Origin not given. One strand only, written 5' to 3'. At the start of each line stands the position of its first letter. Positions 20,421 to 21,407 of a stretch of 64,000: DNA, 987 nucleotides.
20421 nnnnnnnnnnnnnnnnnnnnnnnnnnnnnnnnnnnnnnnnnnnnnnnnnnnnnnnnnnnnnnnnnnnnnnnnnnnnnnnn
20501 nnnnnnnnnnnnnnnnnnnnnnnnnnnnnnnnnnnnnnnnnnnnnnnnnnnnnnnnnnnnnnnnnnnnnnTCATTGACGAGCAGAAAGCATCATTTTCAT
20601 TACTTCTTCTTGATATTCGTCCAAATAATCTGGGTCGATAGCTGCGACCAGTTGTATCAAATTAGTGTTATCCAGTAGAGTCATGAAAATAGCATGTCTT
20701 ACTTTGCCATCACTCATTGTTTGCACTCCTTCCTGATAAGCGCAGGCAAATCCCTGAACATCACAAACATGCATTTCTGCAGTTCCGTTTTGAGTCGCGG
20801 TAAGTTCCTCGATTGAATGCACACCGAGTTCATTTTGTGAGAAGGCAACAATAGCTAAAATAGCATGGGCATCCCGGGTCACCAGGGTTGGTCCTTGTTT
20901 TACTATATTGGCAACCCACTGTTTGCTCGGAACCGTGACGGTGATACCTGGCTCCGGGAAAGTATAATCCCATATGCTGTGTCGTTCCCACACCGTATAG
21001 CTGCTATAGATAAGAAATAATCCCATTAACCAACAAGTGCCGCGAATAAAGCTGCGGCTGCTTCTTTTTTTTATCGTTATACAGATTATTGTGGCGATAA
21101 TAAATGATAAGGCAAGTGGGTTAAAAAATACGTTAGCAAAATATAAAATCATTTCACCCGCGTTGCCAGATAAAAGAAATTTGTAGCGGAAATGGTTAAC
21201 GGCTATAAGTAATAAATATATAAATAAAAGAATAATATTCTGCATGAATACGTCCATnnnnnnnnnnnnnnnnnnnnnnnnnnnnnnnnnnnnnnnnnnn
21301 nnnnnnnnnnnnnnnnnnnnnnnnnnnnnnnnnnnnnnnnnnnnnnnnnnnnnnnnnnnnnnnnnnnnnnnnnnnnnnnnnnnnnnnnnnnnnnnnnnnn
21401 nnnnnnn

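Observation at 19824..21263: AT-rich 1.44 kb islet inserted exactly between the zapB and rraA terminators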

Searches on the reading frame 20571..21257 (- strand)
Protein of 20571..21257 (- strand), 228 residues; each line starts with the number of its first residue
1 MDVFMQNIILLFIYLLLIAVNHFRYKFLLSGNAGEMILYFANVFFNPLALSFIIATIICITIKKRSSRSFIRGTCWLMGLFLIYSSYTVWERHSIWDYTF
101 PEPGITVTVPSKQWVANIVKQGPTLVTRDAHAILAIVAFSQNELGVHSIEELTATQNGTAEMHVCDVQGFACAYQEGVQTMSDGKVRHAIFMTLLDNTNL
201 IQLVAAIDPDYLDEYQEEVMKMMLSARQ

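Call 5: search_protein_families(proteins=[window:20571-21257:-], library=ncbifam, max_evalue=1)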
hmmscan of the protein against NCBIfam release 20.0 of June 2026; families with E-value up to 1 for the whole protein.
window:20571-21257:- (228 aa): 0 families

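Call 15: search_protein_families(proteins=[window:20571-21257:-], library=padloc, max_evalue=1)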
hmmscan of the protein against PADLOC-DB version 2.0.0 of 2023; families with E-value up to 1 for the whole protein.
window:20571-21257:- (228 aa): 0 families

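Call 16: search_protein_families(proteins=[window:20571-21257:-], library=phrogs, max_evalue=1)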
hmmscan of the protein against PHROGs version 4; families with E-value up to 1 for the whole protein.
window:20571-21257:- (228 aa): 1 family
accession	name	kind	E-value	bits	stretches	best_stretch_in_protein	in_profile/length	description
phrog_32363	-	unknown function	0.15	12.4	1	8-85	75-150/290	-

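Call 18: profile_search(protein=window:20571-21257:-)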
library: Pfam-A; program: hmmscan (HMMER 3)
A. the first sequence (228 residues): domains with independent E <= 10: 4; with E <= 0.001: 0
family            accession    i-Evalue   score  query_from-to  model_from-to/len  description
NMT1_3            PF16868.10      0.054    13.5     155-222       129-197/289  NMT1-like family
DUF7649           PF24661.1        0.15    12.6      36-90         15-72/85  Domain of unknown function (DUF7649)
LNT_N             PF20154.4        0.47    11.1      36-88          5-57/159  Apolipoprotein N-acyltransferase N-terminal domain
DUF3995           PF13160.11        4.8     8.1      66-105        31-70/124  Protein of unknown function (DUF3995)

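Call 19: find_homologous_proteins(query=window:20571-21257:-, max_evalue=0.001)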
Query window:20571-21257:- (228 aa): 11 proteins with E <= 0.001 among 166 candidates.
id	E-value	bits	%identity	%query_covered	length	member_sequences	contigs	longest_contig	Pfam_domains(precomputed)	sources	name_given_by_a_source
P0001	1.4e-139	481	96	98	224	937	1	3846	-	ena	-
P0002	1.3e-136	471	94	98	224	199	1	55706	-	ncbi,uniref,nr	ncbi:hypothetical protein HFK73_19390 [Escherichia coli]|uniref:hypothetical protein n=1 Tax=Escheri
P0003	1.3e-134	465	91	98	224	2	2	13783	-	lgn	-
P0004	9.2e-134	462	91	98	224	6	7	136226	-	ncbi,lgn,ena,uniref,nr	ncbi:hypothetical protein [Escherichia albertii]|uniref:hypothetical protein n=1 Tax=Escherichia alb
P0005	2.4e-126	438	88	98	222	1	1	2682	-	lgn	-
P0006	3.5e-106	372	99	74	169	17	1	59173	-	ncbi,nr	ncbi:TPA: hypothetical protein JYV79_003104, partial [Escherichia coli]|nr:hypothetical protein [Esc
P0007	9.9e-104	364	95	75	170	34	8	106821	-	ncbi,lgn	-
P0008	3.0e-74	267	51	98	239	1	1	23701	-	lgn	-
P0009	4.1e-66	241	95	51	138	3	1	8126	-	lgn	-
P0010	3.7e-58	215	93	46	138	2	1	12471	-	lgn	-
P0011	6.6e-53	198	99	42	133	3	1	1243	-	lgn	-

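Call 21: find_encoding_contigs(protein=P0008, flank=8000, max_places=4)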
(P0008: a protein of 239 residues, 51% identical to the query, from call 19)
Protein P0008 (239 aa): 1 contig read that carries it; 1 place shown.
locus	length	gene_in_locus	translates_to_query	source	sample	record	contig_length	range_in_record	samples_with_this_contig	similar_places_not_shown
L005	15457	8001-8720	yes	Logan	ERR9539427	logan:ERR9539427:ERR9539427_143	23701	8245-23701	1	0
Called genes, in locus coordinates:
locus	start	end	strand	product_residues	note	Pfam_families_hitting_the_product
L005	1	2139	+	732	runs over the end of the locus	PF17764:PriA_3primeBD, PF21213:WHD_PriA, PF00270:DEAD, PF04851:ResIII, PF18319:Zn_ribbon_PriA (weak), PF00271:Helicase_C (weak), PF18074:PriA_C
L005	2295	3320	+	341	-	PF00356:LacI, PF00532:Peripla_BP_1, PF13407:Peripla_BP_4, PF13377:Peripla_BP_3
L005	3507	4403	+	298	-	PF05036:SPOR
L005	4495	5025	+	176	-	PF00227:Proteasome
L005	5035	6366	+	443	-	PF00493:MCM (faint), PF00004:AAA (weak), PF07728:AAA_5 (weak), PF13401:AAA_22 (faint), PF07724:AAA_2, PF00004:AAA (weak)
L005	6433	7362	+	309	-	PF01040:UbiA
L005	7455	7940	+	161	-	PF03737:RraA-like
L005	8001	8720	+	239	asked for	-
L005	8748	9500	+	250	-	-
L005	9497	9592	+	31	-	-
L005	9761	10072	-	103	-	PF01797:Y1_Tnp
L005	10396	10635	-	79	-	-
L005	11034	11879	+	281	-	PF00230:MIP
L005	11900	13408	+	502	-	PF00370:FGGY_N, PF02782:FGGY_C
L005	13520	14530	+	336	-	PF03320:FBPase_glpX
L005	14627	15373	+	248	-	PF00970:FAD_binding_6 (weak), PF00175:NAD_binding_1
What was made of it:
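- In Salmonella the module was seen on a single contig (calls 19, 21), so retention there would be extremely rare.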

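Call 25: find_related_loci(query=A1, collection=genome_contigs, flank=6000)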
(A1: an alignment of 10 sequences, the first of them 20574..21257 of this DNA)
Query A1 (228 aa) in genome_contigs; peptide patterns used: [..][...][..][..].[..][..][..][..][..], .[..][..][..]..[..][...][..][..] (x = any residue, [..] = any of these).
76 stretches matched a pattern; 4 encode a relative of the query (tblastn E <= 1e-3); 4 distinct loci.
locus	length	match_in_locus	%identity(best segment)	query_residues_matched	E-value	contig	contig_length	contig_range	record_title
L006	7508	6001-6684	91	1-228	1e-130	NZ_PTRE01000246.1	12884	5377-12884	Escherichia sp. MOD1-EC7003 MOD1-EC7003_247_length_12884_cov_129, whole genome shotgun sequence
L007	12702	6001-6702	30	5-227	9e-31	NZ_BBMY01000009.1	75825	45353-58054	Escherichia albertii NBRC 107761 = DSM 17582 strain NBRC 107761, whole genome shotgun sequence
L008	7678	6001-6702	30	5-227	2e-30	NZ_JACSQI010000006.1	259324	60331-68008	Escherichia whittamii strain Sa2BVA5 NODE_6_length_259324_cov_8.836392, whole genome shotgun sequence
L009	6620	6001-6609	29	5-196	3e-22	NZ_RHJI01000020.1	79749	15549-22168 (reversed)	Escherichia sp. E1V33 1V33_20_consensus, whole genome shotgun sequence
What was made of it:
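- No outgroup survey of E. fergusonii, Citrobacter, Klebsiella and others could be completed, because the genome scan used narrow peptide patterns (call 25).
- Tried and rejected: The genome_contigs scan used narrow N-terminal peptide patterns and returned only Escherichia, so it cannot be used to claim absence elsewhere (call 25).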

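Call 28: predict_structure(alignment_id=A1)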
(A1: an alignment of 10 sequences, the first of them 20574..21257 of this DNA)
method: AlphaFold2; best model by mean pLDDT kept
length: 228 residues; sequences in the alignment: 10
mean_pLDDT: 77.7   pTM: 0.58
mean pLDDT of the five models: 77.7, 74.7, 74.5, 72.3, 71.6
residues with pLDDT >= 90: 39; 70-90: 137; 50-70: 52; < 50: 0
segments of 3 or more residues with pLDDT < 50: none
pLDDT, mean of each block of 10 residues (from residue 1): 68 79 77 75 69 59 55 66 73 82 87 76 80 86 75 65 84 88 86 86 91 91 90
secondary structure, 60 per line:
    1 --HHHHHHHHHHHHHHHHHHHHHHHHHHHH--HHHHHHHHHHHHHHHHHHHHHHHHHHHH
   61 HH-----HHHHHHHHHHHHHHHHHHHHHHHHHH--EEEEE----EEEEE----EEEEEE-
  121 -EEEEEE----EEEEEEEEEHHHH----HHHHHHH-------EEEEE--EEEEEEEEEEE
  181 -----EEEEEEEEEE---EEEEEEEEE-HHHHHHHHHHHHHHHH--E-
elements in order: H3-30 H33-62 H68-93 E96-100 E105-109 E114-119 E122-127 E132-140 H141-144 H149-155 E163-167 E170-180 E186-195 E199-207 H209-224

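Call 31: search_protein_representatives(alignment_id=A1)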
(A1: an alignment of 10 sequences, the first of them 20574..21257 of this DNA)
Query: 10 sequences, 235 profile positions. Proteins with E-value up to 0.001 (for the whole library): 34; up to 1e-10: 23; up to 1e-30: 11. The best 34 are listed.
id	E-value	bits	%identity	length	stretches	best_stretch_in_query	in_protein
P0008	2.4e-107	374.1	-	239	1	1-235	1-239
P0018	1.2e-93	329.4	-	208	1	31-235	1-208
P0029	2.0e-81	289.3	-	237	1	1-235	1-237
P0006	8.7e-74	264.3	-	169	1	56-232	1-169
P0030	2.2e-62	227.0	-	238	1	1-232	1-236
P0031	1.1e-59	218.2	-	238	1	1-233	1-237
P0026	9.5e-53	195.5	-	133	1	31-155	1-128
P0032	1.1e-45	172.3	-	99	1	1-98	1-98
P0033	8.6e-43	162.9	-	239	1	1-234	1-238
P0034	3.0e-39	151.3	-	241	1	1-221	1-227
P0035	1.9e-37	145.4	-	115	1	31-118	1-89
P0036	1.1e-26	110.2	-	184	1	49-232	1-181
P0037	6.9e-26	107.5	-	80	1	1-70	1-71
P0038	8.7e-24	100.7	-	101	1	1-61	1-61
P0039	1.4e-23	100.0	-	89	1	1-61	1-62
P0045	2.2e-12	63.4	-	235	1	8-232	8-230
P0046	6.5e-11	58.5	-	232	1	7-232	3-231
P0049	2.7e-08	50.0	-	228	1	44-232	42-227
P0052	4.7e-07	45.9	-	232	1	1-232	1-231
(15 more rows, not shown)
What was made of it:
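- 34 cluster representatives among 1.84 billion (call 31).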

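Call 33: find_encoding_contigs(protein=P0029, flank=6000, max_places=3)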
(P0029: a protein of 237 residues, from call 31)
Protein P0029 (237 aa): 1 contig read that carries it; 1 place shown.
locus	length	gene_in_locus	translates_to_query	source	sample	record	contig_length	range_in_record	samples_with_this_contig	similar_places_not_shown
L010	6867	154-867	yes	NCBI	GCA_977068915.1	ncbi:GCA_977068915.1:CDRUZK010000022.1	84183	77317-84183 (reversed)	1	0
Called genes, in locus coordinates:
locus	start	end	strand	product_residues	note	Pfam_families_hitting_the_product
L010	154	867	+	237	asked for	-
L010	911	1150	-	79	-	PF06005:ZapB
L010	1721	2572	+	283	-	PF00230:MIP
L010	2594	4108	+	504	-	PF00370:FGGY_N, PF02782:FGGY_C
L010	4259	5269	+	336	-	PF03320:FBPase_glpX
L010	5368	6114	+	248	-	PF00970:FAD_binding_6 (weak), PF00175:NAD_binding_1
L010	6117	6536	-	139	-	PF05656:DUF805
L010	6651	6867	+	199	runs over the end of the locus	PF07305:DUF1454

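Call 34: find_encoding_contigs(protein=P0045, flank=6000, max_places=3)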
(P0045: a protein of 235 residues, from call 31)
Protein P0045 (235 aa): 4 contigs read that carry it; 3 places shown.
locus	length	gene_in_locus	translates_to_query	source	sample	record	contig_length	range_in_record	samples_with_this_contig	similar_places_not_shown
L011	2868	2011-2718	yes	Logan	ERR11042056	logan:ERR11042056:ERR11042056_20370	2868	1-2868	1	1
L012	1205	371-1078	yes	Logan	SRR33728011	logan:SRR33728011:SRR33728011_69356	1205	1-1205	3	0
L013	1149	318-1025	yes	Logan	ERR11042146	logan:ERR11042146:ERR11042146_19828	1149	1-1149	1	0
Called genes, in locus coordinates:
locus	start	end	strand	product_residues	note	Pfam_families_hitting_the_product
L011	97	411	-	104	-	-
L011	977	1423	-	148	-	PF13988:DUF4225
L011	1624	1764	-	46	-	-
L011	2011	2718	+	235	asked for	-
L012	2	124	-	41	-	?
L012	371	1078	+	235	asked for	-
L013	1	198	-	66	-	?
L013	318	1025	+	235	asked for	-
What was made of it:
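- On T6SS/polymorphic-toxin immunity protein: The DUF4225 neighbour of the remote member P0045 (call 34) was not followed up.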

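Call 35: find_encoding_contigs(protein=P0033, flank=7000, max_places=3)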
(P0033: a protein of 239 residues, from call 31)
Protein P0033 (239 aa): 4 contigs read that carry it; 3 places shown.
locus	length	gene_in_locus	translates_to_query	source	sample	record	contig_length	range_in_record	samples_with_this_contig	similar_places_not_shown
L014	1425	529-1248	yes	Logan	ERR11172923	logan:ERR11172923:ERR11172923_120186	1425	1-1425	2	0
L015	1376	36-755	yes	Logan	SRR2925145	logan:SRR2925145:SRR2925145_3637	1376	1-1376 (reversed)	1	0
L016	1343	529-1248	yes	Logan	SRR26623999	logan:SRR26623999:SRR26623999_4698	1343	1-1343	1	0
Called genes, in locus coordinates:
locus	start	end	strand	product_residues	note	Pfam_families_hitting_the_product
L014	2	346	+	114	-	?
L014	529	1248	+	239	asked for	-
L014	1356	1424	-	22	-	?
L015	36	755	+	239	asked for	-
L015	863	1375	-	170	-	?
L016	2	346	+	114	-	?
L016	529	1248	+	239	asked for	-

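Call 36: find_encoding_contigs(protein=P0034, flank=7000, max_places=3)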
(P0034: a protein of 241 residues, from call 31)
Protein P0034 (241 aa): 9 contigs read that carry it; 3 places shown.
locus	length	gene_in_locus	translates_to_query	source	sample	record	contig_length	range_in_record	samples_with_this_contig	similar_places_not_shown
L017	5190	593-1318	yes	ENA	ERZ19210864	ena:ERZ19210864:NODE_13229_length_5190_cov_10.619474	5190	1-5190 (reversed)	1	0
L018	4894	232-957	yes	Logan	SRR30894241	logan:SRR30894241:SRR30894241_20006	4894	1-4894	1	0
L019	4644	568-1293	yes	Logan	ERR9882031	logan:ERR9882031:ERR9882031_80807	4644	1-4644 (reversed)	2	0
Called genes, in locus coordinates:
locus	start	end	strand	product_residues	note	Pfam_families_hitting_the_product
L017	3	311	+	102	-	?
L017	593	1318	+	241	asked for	-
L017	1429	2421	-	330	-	PF00135:COesterase, PF20434:BD-FAE, PF07859:Abhydrolase_3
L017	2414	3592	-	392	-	PF07690:MFS_1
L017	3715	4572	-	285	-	PF02311:AraC_binding, PF07883:Cupin_2, PF00165:HTH_AraC (faint), PF12833:HTH_18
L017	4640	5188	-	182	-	?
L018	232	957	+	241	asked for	-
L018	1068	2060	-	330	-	PF00135:COesterase, PF20434:BD-FAE, PF07859:Abhydrolase_3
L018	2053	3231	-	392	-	PF07690:MFS_1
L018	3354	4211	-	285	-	PF02311:AraC_binding, PF07883:Cupin_2, PF00165:HTH_AraC (faint), PF12833:HTH_18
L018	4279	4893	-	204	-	?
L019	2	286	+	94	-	?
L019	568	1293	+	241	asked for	-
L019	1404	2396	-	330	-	PF00135:COesterase, PF20434:BD-FAE, PF07859:Abhydrolase_3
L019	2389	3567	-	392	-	PF07690:MFS_1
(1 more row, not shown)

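Call 37: find_encoding_contigs(protein=P0046, flank=7000, max_places=3)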
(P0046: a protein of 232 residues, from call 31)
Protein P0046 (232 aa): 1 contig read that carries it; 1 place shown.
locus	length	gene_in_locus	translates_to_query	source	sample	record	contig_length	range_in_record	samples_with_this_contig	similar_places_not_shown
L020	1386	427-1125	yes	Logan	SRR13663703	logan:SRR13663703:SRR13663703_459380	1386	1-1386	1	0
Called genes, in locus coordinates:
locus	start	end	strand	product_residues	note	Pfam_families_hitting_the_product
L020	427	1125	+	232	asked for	-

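Call 50: list_cluster_members(proteins=[L005:7455-7937:+, L005:11034-11876:+, L005:6433-7359:+, L010:1721-2569:+, L010:2594-4105:+, L017:1429-2418:-, L017:2414-3589:-, P0033, P0034, P0029])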
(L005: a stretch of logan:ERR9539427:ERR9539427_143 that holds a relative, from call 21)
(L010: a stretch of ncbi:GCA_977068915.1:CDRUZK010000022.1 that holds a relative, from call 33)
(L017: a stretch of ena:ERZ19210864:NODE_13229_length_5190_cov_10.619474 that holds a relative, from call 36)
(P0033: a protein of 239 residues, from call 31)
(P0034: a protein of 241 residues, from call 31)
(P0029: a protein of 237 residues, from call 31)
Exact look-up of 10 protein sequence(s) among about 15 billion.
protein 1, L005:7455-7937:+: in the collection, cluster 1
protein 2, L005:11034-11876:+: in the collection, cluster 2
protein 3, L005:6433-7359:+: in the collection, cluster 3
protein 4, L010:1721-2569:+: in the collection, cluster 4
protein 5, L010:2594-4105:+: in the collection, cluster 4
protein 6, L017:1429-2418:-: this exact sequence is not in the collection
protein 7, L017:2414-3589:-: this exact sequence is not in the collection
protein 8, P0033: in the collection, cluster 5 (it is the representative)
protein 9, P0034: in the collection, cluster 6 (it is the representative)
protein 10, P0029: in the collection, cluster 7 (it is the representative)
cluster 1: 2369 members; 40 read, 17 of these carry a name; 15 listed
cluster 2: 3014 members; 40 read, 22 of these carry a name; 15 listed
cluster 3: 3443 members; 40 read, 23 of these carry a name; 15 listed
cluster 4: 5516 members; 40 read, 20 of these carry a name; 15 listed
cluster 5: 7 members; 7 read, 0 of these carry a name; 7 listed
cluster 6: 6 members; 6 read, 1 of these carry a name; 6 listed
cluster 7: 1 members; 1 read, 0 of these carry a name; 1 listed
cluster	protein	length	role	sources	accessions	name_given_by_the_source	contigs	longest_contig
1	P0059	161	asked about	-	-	ribonuclease E activity regulator RraA [Salmonella enterica subsp. enterica serovar ... | Regulator of ribonuclease activity A n=245 Tax=Salmonella TaxID=590 RepID=RRAA_SALTY | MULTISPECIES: ribonuclease E activity regulator RraA [Salmonella]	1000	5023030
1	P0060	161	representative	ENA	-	-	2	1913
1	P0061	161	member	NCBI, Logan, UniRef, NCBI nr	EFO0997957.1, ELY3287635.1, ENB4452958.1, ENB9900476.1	ribonuclease E activity regulator RraA [Escherichia albertii] | ribonuclease E activity regulator RraA n=1 Tax=Escherichia albertii TaxID=208962 ...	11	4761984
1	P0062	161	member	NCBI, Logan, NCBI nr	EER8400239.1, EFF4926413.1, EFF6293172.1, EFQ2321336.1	ribonuclease E activity regulator RraA [Escherichia coli]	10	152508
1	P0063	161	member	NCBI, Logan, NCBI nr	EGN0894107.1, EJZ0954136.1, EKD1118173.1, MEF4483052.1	ribonuclease E activity regulator RraA [Escherichia coli]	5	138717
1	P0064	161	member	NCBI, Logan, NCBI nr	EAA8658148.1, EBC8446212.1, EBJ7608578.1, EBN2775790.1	ribonuclease E activity regulator RraA [Salmonella enterica]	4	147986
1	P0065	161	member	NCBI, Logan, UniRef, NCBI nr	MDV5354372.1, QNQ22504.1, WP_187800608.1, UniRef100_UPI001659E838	ribonuclease E activity regulator RraA [Kosakonia sp. SMBL-WEM22] | ribonuclease E activity regulator RraA n=1 Tax=Kosakonia sp. SMBL-WEM22 TaxID=2725560 ...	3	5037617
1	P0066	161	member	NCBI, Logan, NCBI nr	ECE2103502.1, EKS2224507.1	ribonuclease E activity regulator RraA [Salmonella enterica]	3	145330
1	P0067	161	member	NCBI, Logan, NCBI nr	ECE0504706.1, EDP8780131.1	ribonuclease E activity regulator RraA [Salmonella enterica subsp. enterica]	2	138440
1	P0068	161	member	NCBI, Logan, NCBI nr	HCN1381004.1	TPA: ribonuclease E activity regulator RraA [Escherichia coli] | ribonuclease E activity regulator RraA [Escherichia coli]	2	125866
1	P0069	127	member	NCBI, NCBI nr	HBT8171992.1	TPA: RraA family protein, partial [Klebsiella pneumoniae] | RraA family protein [Klebsiella pneumoniae]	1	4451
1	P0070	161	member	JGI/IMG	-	regulator of ribonuclease activity A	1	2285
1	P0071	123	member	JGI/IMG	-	regulator of ribonuclease activity A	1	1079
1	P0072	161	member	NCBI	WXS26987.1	ribonuclease E activity regulator RraA [Salmonella enterica subsp. enterica serovar ...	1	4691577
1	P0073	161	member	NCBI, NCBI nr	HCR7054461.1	TPA: ribonuclease E activity regulator RraA [Shigella flexneri] | ribonuclease E activity regulator RraA [Shigella flexneri]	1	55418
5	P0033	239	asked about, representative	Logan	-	-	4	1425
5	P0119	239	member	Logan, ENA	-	-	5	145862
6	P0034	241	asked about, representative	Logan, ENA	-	-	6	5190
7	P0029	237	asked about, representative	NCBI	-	-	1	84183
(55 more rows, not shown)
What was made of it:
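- The module occurs once in Salmonella, with typical Salmonella flanks (call 50).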

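Call 51: find_encoding_contigs(protein=P0052, flank=7000, max_places=3)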
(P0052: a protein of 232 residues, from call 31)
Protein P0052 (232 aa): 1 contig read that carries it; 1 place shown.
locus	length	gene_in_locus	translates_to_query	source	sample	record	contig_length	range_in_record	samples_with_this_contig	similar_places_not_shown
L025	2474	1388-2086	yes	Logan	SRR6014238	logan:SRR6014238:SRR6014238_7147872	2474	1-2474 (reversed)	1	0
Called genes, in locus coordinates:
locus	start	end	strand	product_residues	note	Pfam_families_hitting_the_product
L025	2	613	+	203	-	?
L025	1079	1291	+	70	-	-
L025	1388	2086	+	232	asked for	-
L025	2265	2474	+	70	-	?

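Call 52: find_encoding_contigs(protein=P0049, flank=7000, max_places=3)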
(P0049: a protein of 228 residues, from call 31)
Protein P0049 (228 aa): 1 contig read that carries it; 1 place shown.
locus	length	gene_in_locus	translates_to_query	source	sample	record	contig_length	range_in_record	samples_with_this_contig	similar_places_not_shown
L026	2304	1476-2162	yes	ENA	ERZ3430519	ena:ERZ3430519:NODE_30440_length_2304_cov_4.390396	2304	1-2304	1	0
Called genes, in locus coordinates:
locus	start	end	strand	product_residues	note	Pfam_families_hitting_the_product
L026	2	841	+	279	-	?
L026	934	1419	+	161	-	PF03737:RraA-like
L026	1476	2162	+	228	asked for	-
